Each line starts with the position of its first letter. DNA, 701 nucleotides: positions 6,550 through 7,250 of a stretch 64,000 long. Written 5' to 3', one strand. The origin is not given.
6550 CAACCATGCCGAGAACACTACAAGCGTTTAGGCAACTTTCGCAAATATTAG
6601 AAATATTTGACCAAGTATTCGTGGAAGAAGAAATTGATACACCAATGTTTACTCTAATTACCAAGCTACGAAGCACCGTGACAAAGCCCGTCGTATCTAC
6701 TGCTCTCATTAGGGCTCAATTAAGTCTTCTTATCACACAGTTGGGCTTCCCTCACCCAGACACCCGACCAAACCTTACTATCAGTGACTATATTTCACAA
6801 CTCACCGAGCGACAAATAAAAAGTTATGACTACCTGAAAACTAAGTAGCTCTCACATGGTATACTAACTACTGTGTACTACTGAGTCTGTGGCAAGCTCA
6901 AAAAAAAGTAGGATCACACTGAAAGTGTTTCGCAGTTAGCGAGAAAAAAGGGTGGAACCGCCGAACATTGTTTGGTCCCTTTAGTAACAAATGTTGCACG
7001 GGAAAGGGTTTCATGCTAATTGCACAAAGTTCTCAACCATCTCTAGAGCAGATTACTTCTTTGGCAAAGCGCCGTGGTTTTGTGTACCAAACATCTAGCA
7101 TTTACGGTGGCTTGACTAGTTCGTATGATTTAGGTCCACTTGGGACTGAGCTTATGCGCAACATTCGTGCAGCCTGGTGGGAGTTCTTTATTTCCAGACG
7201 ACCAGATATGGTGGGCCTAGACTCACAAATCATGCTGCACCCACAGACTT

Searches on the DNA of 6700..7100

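Call 65: search_rna_families(source=window, start=6700, end=7100, threshold=evalue, max_evalue=1, show_alignments=1)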
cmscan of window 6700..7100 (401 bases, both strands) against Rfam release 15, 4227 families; matches with E-value up to 1: 1.
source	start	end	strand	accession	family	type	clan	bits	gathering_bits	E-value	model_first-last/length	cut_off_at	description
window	6817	6983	+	RF00230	T-box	Cis-reg; leader;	-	32.3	93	1.3e-05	1-219/219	no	T-box leader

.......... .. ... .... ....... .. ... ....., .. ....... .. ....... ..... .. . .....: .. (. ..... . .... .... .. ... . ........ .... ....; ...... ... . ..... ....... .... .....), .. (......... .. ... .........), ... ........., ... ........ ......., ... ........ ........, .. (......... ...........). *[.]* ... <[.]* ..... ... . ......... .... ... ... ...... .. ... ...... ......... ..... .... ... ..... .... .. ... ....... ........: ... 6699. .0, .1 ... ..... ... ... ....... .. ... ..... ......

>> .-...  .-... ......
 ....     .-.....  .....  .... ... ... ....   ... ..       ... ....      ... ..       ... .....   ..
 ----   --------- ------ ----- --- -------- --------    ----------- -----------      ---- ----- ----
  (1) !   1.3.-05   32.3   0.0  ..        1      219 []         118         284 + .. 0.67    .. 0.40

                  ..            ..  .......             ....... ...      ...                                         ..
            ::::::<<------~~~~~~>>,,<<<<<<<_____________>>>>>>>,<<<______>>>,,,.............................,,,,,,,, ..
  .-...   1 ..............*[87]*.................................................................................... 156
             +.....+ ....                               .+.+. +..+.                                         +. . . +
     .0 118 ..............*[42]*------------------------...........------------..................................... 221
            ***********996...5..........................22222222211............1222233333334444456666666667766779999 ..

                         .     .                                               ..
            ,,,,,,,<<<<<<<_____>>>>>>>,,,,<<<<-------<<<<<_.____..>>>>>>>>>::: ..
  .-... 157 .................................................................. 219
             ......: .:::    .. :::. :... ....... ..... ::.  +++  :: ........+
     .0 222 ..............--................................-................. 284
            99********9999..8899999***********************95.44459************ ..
